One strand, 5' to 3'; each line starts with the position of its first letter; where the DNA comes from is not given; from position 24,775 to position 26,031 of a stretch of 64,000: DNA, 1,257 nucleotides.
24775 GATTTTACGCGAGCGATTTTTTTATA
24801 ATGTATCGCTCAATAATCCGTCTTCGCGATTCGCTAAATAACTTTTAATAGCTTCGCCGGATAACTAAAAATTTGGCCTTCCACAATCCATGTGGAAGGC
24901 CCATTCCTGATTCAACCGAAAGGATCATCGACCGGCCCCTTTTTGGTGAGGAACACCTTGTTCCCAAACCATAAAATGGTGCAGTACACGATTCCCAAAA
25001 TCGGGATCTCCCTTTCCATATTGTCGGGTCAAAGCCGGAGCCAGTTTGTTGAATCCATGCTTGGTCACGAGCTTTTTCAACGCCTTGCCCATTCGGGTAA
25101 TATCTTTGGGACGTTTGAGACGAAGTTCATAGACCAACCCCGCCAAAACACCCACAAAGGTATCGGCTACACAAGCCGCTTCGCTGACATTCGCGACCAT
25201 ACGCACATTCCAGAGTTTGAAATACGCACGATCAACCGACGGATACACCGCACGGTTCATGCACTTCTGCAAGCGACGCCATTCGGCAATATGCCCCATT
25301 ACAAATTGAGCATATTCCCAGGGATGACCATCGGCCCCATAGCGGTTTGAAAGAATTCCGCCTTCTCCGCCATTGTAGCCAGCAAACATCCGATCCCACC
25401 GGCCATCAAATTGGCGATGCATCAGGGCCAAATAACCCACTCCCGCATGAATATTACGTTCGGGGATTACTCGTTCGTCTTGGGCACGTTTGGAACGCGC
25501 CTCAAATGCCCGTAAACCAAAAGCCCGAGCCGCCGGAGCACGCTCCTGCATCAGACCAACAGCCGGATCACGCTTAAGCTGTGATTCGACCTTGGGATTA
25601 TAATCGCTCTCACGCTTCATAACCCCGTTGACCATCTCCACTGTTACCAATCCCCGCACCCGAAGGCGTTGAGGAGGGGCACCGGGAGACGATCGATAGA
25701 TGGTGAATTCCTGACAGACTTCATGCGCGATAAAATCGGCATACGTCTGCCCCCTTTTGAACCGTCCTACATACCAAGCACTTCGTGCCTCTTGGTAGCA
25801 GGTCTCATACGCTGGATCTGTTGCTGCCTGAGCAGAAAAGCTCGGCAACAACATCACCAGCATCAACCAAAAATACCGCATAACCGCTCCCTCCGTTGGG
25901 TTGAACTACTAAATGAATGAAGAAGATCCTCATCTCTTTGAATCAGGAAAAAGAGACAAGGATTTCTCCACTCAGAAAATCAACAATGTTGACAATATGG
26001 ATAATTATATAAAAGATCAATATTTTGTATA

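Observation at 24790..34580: Compositionally foreign island of Shine-Dalgarno-led envelope/secreted-protein genes, in two blocks around one native-looking gene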

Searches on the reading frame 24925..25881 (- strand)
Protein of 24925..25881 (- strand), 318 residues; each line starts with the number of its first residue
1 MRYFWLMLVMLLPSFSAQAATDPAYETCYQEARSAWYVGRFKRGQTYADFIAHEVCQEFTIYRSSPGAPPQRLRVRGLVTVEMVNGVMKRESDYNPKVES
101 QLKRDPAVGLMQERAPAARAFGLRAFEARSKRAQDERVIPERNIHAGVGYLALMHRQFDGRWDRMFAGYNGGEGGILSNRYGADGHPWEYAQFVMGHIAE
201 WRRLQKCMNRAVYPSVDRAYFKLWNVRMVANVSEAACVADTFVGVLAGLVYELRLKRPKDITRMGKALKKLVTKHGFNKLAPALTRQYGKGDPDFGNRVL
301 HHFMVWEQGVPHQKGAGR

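Call 4: search_protein_families(library=pfam, proteins=[window:24925-25881:-], max_evalue=0.1)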
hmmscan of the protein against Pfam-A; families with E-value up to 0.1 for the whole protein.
window:24925-25881:- (318 aa): 1 family
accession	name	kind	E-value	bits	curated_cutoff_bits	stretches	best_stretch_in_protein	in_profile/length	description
PF01464.25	SLT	-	8e-16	58.1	21.3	1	81-177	14-102/117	Transglycosylase SLT domain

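Call 7: find_encoding_contigs(protein=window:24925-25881:-, flank=10000, max_places=6)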
Protein window:24925-25881:- (318 aa): 4 contigs read that carry it; 2 places shown.
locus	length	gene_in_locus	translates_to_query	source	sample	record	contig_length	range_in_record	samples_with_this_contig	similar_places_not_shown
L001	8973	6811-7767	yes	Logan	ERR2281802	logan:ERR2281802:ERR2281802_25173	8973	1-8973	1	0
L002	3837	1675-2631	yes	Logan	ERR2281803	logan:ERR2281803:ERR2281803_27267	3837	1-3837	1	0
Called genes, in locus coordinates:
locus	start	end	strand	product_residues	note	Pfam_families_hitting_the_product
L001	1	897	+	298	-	?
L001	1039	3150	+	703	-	-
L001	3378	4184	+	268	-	-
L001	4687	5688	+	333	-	-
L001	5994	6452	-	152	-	-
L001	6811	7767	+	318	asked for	PF01464:SLT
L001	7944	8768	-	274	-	-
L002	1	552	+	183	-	?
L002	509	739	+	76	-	-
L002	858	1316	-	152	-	-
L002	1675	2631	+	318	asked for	PF01464:SLT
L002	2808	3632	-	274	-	-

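Call 11: search_protein_families(library=ncbifam, proteins=[window:24925-25881:-], max_evalue=0.1)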
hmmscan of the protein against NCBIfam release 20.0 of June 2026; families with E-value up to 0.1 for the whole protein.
window:24925-25881:- (318 aa): 5 families
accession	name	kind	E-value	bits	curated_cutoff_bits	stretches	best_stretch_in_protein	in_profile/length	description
NF008631.0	PRK11619.1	equivalog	6.7e-05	21.4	536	1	87-174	500-583/644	murein transglycosylase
NF008670.0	PRK11671.1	equivalog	8.7e-05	21.8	375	1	82-177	208-307/359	membrane-bound lytic murein transglycosylase MltC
NF012014.0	PRK15470.1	equivalog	0.0012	18.5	233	1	81-155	54-125/203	membrane-bound lytic murein transglycosylase EmtA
NF047373.1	BB0259_flg_lyt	exception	0.0014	17.4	234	1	139-174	613-648/705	flagellar assembly lytic transglycosylase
NF008050.0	PRK10783.1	equivalog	0.0024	16.3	508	1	91-178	128-207/457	murein transglycosylase D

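Call 12: search_protein_families(library=phrogs, proteins=[window:24925-25881:-], max_evalue=0.1)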
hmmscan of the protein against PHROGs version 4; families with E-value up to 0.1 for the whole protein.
window:24925-25881:- (318 aa): 7 families
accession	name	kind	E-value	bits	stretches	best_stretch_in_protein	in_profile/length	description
phrog_669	-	lysis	3.6e-09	35.5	1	80-196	935-1036/1946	endolysin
phrog_342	-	head and packaging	7.4e-06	25.2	1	82-174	31-114/1235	internal virion protein with endolysin domain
phrog_2013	-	tail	0.00046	20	1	82-178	484-568/657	lytic tail protein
phrog_28504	-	tail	0.00049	20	1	81-185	248-338/597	lytic tail fiber protein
phrog_12507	-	other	0.0016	19.4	1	81-176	25-108/260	transglycosylase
phrog_21143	-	tail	0.0029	17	1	86-201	24-126/576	lytic tail fiber protein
phrog_21776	-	other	0.022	15.5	1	85-174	113-211/238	transglycosylase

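Call 18: list_cluster_members(proteins=[window:24925-25881:-, window:26240-26698:+, window:27004-28005:-, window:28508-29314:-, window:31795-33060:-, window:33363-34418:-, window:34706-35470:-, window:23924-24748:+, window:35526-36062:-, window:38516-40261:+])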
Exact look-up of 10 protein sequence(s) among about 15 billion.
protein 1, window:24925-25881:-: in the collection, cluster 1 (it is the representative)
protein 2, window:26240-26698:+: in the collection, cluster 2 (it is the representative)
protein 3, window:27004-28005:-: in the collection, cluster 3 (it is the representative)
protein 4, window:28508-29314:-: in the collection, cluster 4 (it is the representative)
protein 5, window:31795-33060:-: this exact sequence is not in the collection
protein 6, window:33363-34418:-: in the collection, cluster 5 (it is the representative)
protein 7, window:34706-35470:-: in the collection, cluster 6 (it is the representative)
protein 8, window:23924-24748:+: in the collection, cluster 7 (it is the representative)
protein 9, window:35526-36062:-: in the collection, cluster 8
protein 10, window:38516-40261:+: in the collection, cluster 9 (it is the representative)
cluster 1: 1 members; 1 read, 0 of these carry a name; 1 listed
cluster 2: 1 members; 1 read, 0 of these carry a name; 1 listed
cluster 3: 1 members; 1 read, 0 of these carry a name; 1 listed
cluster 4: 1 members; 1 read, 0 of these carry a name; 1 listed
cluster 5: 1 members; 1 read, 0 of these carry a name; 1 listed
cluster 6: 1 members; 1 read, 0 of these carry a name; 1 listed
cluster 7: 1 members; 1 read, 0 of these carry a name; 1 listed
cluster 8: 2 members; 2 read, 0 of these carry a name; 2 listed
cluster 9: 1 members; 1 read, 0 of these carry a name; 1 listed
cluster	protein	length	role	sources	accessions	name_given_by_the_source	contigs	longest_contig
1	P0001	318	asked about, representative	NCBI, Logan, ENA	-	-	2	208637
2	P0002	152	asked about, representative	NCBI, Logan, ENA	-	-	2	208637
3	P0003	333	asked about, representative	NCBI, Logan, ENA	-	-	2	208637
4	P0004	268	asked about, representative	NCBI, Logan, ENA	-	-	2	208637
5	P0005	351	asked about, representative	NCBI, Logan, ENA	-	-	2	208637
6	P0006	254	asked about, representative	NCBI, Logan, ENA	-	-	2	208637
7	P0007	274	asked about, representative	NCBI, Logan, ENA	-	-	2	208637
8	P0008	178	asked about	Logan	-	-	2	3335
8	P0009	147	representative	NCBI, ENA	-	-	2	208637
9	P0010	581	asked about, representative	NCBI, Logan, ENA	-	-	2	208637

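Call 20: find_homologous_proteins(query=window:24925-25881:-, max_evalue=0.001)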
Query window:24925-25881:- (318 aa): 1 proteins with E <= 0.001 among 4837 candidates.
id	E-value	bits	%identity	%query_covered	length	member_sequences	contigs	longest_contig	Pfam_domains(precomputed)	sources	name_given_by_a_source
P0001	2.3e-218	742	100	100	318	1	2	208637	PF01464.26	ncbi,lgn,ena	-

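Call 27: search_solved_structures(query=window:24925-25881:-, max_evalue=0.01, show_alignments=2)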
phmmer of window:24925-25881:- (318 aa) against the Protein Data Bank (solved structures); distinct sequences matched with E-value up to 0.01: 9.
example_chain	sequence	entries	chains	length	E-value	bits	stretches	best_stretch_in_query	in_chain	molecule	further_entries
1qsa_A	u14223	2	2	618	0.00017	24.1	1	86-177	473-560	PROTEIN (SOLUBLE LYTIC TRANSGLYCOSYLASE SLT70) | SOLUBLE LYTIC TRANSGLYCOSYLASE SLT70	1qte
1sly_A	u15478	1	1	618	0.0003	23.2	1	86-176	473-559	70-KDA SOLUBLE LYTIC TRANSGLYCOSYLASE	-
9vi7_A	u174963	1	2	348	0.0013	21.1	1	82-178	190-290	lytic transglycosylase c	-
8rhe_A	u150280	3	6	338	0.0019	20.6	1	91-177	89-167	LysM peptidoglycan-binding domain-containing protein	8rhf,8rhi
6fbt_A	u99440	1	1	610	0.0047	19.3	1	107-176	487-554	Probable soluble lytic transglycosylase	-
5ohu_A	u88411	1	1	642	0.005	19.2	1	107-176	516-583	Soluble lytic murein transglycosylase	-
4c5f_A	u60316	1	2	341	0.0059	19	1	81-177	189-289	MEMBRANE-BOUND LYTIC MUREIN TRANSGLYCOSYLASE C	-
6fcq_A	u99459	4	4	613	0.0062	18.9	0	107-176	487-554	Soluble lytic murein transglycosylase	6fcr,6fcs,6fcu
6fc4_A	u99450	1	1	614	0.0062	18.9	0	107-176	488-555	Soluble lytic murein transglycosylase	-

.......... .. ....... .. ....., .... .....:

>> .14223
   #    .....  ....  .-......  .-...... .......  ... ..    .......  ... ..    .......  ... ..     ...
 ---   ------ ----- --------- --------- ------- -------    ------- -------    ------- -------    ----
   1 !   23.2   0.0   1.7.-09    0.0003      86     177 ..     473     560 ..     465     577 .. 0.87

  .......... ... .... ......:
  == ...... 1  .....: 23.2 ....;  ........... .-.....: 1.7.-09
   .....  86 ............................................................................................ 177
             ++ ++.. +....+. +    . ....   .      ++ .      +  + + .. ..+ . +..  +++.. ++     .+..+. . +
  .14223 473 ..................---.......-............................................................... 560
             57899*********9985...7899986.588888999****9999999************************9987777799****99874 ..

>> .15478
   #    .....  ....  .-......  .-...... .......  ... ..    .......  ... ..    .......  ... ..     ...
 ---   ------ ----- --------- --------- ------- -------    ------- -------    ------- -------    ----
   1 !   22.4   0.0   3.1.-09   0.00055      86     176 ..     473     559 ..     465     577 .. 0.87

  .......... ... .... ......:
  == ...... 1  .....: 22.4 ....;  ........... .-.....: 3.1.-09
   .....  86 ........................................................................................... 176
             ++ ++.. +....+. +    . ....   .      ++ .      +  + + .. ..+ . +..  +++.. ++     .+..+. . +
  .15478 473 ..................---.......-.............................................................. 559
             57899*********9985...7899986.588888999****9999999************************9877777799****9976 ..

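Call 42: find_related_loci(query=A1, collection=genome_contigs, flank=10000)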
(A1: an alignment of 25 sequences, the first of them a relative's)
Query A1 (254 aa) in genome_contigs; peptide patterns used: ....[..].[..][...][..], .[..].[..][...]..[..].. (x = any residue, [..] = any of these).
271 stretches matched a pattern; 186 encode a relative of the query (tblastn E <= 1e-3); the best 80 are kept; 80 distinct loci.
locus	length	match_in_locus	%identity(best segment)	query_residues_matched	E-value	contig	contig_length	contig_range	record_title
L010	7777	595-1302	64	5-240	3e-100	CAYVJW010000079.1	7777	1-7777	MAG TPA_asm: uncultured Candidatus Peribacteria bacterium isolate binchicken_co65_50 genome assembly, contig: NODE_34808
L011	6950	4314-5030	63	9-247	9e-98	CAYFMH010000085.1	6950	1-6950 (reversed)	MAG TPA_asm: uncultured Candidatus Peribacteria bacterium isolate ERP019367_co2_130 genome assembly, contig: NODE_6399_l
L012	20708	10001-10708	64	5-240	1e-97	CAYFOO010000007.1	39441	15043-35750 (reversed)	MAG TPA_asm: uncultured Candidatus Peribacteria bacterium isolate ERP019367_co2_108 genome assembly, contig: NODE_861_le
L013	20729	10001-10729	59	1-243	1e-96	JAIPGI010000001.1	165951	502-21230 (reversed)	MAG: Candidatus Gracilibacteria bacterium isolate Tobar12.5m-G38 Tobar12-5m-C64, whole genome shotgun sequence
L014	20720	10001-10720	61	1-240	1e-96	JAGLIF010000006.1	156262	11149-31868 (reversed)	MAG: Candidatus Gracilibacteria bacterium isolate RS_2_30 ROV157_2.bin.30.fa_6, whole genome shotgun sequence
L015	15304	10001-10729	58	1-243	4e-95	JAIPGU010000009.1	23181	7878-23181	MAG: Candidatus Gracilibacteria bacterium isolate Tobar13.5m-G57 Tobar13-5m-C2486, whole genome shotgun sequence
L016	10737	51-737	60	5-233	6e-94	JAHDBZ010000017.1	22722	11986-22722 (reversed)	MAG: Candidatus Gracilibacteria bacterium isolate MAG-122 RZ_6355, whole genome shotgun sequence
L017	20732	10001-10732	59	1-244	4e-94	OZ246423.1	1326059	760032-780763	MAG: Candidatus Altimarinota bacterium isolate 38dfdaa7-23c9-415c-95bd-71b6b8237c91 genome assembly, chromosome: 1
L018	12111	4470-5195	58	1-242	7e-94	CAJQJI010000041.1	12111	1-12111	Candidatus Gracilibacteria bacterium isolate 0.2_20180502_Bin_MAXBIN_158_sub_1 genome assembly, contig: c_000000006871,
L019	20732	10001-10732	58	1-244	2e-93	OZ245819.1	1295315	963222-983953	MAG: Candidatus Altimarinota bacterium isolate 8c067c06-5b1f-41bb-8451-b42de601a66a genome assembly, chromosome: 1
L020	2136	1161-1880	60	1-240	5e-97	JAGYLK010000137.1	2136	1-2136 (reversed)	Candidatus Gracilibacteria bacterium isolate M50B91 k51_529564_flag_0_multi_12.3079_len_2136, whole genome shotgun seque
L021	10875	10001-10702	60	7-240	3e-93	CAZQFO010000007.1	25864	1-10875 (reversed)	MAG TPA_asm: uncultured Candidatus Peribacteria bacterium isolate SRP077602_co7_132 genome assembly, contig: NODE_9431_l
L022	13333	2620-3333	58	7-244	6e-93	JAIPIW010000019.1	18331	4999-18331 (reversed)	MAG: Candidatus Gracilibacteria bacterium isolate Tobar13m-G44 Tobar13m-C3201, whole genome shotgun sequence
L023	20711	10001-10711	61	8-244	6e-93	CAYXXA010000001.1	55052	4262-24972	MAG TPA_asm: uncultured Candidatus Peribacteria bacterium isolate SRP144503_co3_131 genome assembly, contig: NODE_31_len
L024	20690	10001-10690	60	15-244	9e-93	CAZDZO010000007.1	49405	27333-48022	MAG TPA_asm: uncultured Candidatus Peribacteria bacterium isolate binchicken_co28_221 genome assembly, contig: NODE_517_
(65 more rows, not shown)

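Call 57: search_dna_similar(query=window:24925-25881:-, collection=plasmids, mode=protein, max_evalue=0.001, max_rows=12)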
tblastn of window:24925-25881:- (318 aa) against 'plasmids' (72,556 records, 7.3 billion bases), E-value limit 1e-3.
Records with a match: 72; places in all: 73; records where one place covers at least 80% of the query: 0.
Best place of each record, by identity: <60% 72.
By first word of the organism name: Acinetobacter 62; Ralstonia 3; Klebsiella 2; Pandoraea 1; Allochromatium 1; Vibrio 1; Providencia 1; Burkholderia 1.
By predicted mobility (MOB-suite, as given by PLSDB): conjugative 55; non-mobilizable 17.
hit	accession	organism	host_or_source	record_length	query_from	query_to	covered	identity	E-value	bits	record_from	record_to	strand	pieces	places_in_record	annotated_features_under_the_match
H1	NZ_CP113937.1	Acinetobacter sp. ESL0695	Melipona lateralis,Rain forest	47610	82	249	53%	28.1%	8e-5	52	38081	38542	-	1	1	lytic transglycosylase domain-containing protein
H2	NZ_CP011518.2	Pandoraea oxalativorans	-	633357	83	202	38%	35.5%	7e-6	55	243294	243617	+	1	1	lytic transglycosylase domain-containing protein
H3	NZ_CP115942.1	Ralstonia syzygii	Musa sp.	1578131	79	203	39%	31.2%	6e-5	52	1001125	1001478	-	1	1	none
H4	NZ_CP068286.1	Ralstonia syzygii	Musa balbisiana cultivar Kepok,banana ...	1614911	79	203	39%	31.2%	6e-5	52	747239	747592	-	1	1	record has no annotation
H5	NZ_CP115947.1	Ralstonia solanacearum MolK2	Musa sp.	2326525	79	203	39%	31.2%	7e-5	52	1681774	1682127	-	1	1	record has no annotation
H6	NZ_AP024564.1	Allochromatium tepidum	-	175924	71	192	38%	31.7%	3e-4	50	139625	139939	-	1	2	transglycosylase SLT domain-containing protein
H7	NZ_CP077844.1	Acinetobacter baumannii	Infusion stand_P63_BU16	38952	79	176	31%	37.8%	8e-8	61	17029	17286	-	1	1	lytic transglycosylase domain-containing protein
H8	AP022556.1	Klebsiella pneumoniae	Homo sapiens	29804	79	182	33%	33.7%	1e-4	51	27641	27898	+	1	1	hypothetical protein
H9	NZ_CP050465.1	Vibrio campbellii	single cell,seawater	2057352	91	194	33%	33.3%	2e-4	51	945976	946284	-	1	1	none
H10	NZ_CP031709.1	Acinetobacter wuhouensis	single cell,hospital sewage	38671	82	176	30%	35.7%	1e-5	55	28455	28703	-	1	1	lytic transglycosylase domain-containing protein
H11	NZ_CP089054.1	Acinetobacter ursingii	Homo sapiens,Genome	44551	82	176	30%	35.7%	1e-5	54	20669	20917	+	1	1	lytic transglycosylase domain-containing protein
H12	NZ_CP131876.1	Acinetobacter pittii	Homo sapiens,culture,urine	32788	82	176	30%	35.7%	1e-5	54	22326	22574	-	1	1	lytic transglycosylase domain-containing protein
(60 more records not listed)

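Call 58: search_dna_similar(query=window:24925-25881:-, collection=phages, mode=protein, max_evalue=0.001, max_rows=12)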
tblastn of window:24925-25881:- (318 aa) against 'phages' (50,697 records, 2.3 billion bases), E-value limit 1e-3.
Records with a match: 10; places in all: 10; records where one place covers at least 80% of the query: 0.
Best place of each record, by identity: <60% 10.
By first word of the organism name: Citrobacter 2; Salmonella 2; Acinetobacter 2; Aeromonas 1; Klebsiella 1; Alicyclobacillus 1; Pectobacterium 1.
By host as written in the record: - 3; Citrobacter freundii 165 1; Salmonella enterica subsp. enterica serovar Typhi SPO1 1; Aeromonas hydrophila SNUFPCA9 1; Citrobacter freundii 1; Alicyclobacillus acidoterrestris strain KKP 3133 1; Pectobacterium sp. 1; Homo sapiens 1.
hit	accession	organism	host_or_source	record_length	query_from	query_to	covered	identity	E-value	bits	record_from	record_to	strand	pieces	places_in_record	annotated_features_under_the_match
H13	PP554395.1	Citrobacter phage Citrof5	Citrobacter freundii 165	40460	79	214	43%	31.4%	7e-5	50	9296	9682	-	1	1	peptidoglycan transglycosylase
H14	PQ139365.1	Salmonella phage Ayanbimpe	Salmonella enterica subsp. enterica ...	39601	79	214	43%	31.2%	4e-4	48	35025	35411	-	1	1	internal virion protein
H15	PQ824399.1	Aeromonas phage vB_AroA_KFSA9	Aeromonas hydrophila SNUFPCA9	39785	79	214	43%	30.4%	1e-3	47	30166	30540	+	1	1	DNA ejectosome component internal virion protein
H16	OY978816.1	Klebsiella phage vB_Kpn_K12P1.1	-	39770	79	214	43%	30.0%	4e-4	48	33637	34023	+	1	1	lytic tail protein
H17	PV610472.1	Citrobacter phage YSYH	Citrobacter freundii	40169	79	214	43%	30.0%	4e-4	48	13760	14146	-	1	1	record has no annotation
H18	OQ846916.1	Alicyclobacillus phage KKP_3916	Alicyclobacillus acidoterrestris strain ...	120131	79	214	43%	27.5%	3e-5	52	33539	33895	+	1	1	hypothetical protein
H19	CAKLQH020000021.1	Acinetobacter phage MD-2021a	not known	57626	79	182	33%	32.7%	9e-4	47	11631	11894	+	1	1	slt_2: soluble lytic murein transglycosylase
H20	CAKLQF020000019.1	Acinetobacter phage MD-2021a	not known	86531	79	182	33%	32.7%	9e-4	47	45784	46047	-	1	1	slt_2: soluble lytic murein transglycosylase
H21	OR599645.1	Pectobacterium phage PcaP1EGY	Pectobacterium sp.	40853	79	174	30%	33.3%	4e-4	48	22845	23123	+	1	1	hypothetical protein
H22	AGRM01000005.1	Salmonella enterica subsp. houtenae str. ATCC BAA-1581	Homo sapiens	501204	86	176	29%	33.0%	8e-4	47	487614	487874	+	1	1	transglycosylase SLT domain protein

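Call 59: get_annotated_region(hit=H7, flank=7000)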
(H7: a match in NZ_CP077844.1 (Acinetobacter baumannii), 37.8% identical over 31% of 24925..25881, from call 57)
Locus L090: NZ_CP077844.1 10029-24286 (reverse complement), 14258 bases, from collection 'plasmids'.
description: Acinetobacter baumannii strain DETAB-E155 plasmid pDETAB14, complete sequence
organism: Acinetobacter baumannii (NCBI taxid 470)
taxonomy: Bacteria; Pseudomonadota; Gammaproteobacteria; Moraxellales; Moraxellaceae; Acinetobacter; Acinetobacter baumannii
host: -; source: Infusion stand_P63_BU16; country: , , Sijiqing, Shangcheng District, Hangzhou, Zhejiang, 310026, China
typing (MOB-suite, as given by PLSDB): conjugative; relaxase MOBQ; mating-pair formation MPF_T
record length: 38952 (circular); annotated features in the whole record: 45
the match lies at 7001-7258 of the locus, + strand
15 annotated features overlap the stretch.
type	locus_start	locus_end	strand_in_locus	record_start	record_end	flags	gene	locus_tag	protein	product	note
CDS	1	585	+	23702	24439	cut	-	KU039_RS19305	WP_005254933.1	TrbG/VirB9 family P-type conjugative transfer protein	-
CDS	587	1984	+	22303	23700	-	-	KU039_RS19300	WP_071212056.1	TrbI/VirB10 family protein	-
CDS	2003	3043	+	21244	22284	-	virB11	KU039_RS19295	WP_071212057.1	P-type DNA transfer ATPase VirB11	GO:0044097 - secretion by the type IV secretion system [Evidence IEA]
CDS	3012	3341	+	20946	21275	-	-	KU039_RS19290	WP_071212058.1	hypothetical protein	-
CDS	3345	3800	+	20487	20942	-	-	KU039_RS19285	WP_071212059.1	hypothetical protein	-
CDS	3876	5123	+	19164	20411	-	-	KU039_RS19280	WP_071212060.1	lytic transglycosylase domain-containing protein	-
CDS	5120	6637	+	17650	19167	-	-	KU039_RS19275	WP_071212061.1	type IV secretion system DNA-binding domain-containing protein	-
CDS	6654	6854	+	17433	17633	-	-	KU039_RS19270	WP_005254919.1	hypothetical protein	-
CDS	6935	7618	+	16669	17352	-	-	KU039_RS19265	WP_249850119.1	lytic transglycosylase domain-containing protein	-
CDS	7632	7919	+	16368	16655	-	-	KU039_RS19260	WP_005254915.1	TrbC/VirB2 family protein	-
CDS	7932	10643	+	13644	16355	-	-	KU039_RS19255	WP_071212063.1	type IV secretion system protein VirB4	-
CDS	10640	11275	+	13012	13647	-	-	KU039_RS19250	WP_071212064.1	type IV secretion system protein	-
CDS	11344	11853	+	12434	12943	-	-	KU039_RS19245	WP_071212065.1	hypothetical protein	-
CDS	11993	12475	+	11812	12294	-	-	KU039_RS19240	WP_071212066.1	thermonuclease family protein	-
CDS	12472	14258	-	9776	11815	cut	-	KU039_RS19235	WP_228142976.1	zeta toxin family protein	-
